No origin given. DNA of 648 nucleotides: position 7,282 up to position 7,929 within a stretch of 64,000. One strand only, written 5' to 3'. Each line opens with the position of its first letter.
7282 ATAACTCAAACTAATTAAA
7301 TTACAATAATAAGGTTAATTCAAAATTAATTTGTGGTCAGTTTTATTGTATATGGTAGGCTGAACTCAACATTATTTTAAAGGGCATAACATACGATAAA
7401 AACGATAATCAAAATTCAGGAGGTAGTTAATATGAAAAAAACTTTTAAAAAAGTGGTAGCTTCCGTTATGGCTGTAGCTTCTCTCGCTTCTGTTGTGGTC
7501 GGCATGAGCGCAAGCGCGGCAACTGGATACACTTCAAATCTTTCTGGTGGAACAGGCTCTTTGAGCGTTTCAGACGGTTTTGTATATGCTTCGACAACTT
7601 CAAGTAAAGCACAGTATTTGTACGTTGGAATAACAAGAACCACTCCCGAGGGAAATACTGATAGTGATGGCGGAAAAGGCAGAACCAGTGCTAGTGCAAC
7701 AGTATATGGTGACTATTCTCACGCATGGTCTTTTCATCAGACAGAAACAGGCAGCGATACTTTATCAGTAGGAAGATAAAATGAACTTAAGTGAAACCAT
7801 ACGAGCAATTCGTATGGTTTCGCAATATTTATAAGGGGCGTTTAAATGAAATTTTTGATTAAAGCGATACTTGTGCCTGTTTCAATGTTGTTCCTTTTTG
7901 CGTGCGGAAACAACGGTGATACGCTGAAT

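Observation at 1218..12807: Candidate undescribed polymorphic 'small secreted protein + lipoprotein + ABC exporter' cassette system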

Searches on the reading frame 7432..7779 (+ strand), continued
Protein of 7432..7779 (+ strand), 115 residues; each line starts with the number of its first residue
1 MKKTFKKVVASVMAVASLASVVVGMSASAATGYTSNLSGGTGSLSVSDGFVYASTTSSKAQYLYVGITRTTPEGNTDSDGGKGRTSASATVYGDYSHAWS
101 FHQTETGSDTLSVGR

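Call 90: fold_search(model_id=the predicted structure, library=viral)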
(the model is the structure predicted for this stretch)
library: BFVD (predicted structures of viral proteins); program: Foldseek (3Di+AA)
matches with E <= 10: 737; with E <= 0.001: 0
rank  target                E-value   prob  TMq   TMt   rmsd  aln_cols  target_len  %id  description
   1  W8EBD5                2.6e-02  0.98  0.48  0.42   7.2       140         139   15  (no name in the UniProt tables at hand)
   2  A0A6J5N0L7            2.6e-02  0.80  0.32  0.27  10.3       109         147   10  Uncharacterized protein [uncultured Caudovirales phage]
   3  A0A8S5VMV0            2.7e-02  0.97  0.37  0.31   5.8        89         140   11  (no name in the UniProt tables at hand)
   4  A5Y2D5                3.0e-02  1.00  0.45  0.09   3.5        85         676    9  (no name in the UniProt tables at hand)
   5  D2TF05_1              3.0e-02  0.96  0.43  0.08   5.3       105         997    6  (no name in the UniProt tables at hand)
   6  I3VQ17                4.1e-02  0.85  0.38  0.13  13.6       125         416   14  B39.2 [miniopterid betaherpesvirus 1]
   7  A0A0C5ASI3            4.6e-02  0.96  0.37  0.28   4.7        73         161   12  ORF131 [Spodoptera frugiperda granulovirus]
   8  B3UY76                5.1e-02  0.99  0.44  0.23   3.8        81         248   16  M150 [Muromegalovirus C4A]
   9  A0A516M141            5.4e-02  0.72  0.32  0.16  10.3       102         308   10  (no name in the UniProt tables at hand)
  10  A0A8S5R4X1            5.4e-02  0.30  0.21  0.13   9.9       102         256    9  Uncharacterized protein [Siphoviridae sp. ctyjS2]
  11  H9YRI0                6.0e-02  0.51  0.30  0.21  14.7       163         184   15  (no name in the UniProt tables at hand)
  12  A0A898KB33            6.3e-02  0.90  0.40  0.27  16.8       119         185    9  Uncharacterized protein [Haloarcula virus Hardyhisp2]
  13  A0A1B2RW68            7.0e-02  0.98  0.37  0.38   3.5        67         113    3  Uncharacterized protein [Lymphocystis disease virus 3]
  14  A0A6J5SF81            7.8e-02  0.69  0.33  0.16   8.2       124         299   14  PKD domain-containing protein [uncultured Caudovirales phage]
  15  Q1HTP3                8.2e-02  0.38  0.28  0.13  11.9       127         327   11  W2R [Squirrelpox virus]
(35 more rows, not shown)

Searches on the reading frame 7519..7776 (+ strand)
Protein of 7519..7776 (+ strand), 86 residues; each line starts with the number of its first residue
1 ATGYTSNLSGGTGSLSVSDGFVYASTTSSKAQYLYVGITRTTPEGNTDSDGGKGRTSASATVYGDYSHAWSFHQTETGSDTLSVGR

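Call 68: search_protein_representatives(alignment_id=A6)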
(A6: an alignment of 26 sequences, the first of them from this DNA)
Query: 26 sequences, 94 profile positions. Proteins with E-value up to 0.001 (for the whole library): 29; up to 1e-10: 11; up to 1e-30: 0. The best 29 are listed.
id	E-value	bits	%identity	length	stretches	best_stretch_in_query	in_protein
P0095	6.1e-27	110.3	-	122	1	1-93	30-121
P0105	6.8e-25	103.7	-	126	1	1-93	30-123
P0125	4.5e-20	88.3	-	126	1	1-94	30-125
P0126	5.7e-18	81.5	-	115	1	1-94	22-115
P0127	7.4e-18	81.2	-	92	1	4-93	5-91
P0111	1.6e-17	80.1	-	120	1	1-93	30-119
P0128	7.6e-15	71.5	-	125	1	1-94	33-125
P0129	6.6e-14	68.5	-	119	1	1-92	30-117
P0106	4.8e-13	65.8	-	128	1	4-93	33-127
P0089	1.0e-12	64.7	-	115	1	8-93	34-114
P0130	3.4e-11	59.8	-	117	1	2-92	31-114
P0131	2.5e-10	57.0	-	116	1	1-94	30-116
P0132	4.3e-09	53.1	-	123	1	1-93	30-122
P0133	3.3e-08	50.3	-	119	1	7-92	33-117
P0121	5.5e-08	49.5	-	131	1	1-92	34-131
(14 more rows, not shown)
